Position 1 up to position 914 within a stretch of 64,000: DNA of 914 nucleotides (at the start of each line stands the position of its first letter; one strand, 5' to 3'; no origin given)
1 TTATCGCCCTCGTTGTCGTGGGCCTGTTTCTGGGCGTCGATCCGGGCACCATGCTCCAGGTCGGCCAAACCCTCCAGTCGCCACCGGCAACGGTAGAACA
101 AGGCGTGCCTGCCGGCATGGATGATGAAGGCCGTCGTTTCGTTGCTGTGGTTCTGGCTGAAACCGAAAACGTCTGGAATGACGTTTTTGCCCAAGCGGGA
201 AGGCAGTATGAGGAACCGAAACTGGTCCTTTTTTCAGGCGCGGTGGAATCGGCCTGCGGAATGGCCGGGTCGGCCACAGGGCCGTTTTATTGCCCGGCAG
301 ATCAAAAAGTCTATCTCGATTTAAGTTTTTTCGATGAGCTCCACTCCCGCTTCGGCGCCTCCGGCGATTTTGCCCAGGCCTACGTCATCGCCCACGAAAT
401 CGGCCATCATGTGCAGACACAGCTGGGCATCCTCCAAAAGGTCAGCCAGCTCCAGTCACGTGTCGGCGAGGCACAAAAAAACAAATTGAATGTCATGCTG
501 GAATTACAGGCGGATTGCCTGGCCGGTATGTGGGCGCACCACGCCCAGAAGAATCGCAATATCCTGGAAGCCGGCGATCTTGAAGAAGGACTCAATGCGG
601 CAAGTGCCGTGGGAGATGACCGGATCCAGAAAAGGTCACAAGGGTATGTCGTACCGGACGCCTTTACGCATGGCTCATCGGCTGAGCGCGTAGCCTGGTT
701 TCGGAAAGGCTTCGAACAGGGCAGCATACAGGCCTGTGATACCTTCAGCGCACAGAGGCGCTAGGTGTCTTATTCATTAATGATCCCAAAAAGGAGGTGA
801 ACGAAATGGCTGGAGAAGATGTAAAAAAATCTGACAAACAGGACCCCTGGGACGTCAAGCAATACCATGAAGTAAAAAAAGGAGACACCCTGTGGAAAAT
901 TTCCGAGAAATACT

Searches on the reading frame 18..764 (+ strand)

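Call 61: search_protein_families(library=pfam, proteins=[window:18-764:+], max_evalue=0.0001)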
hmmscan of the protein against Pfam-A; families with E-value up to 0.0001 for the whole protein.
window:18-764:+ (248 aa): 1 family
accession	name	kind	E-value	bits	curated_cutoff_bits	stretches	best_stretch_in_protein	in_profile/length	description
PF04228.19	Zn_peptidase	-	8e-106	354.2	23.2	1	2-243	47-290/290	Putative neutral zinc metallopeptidase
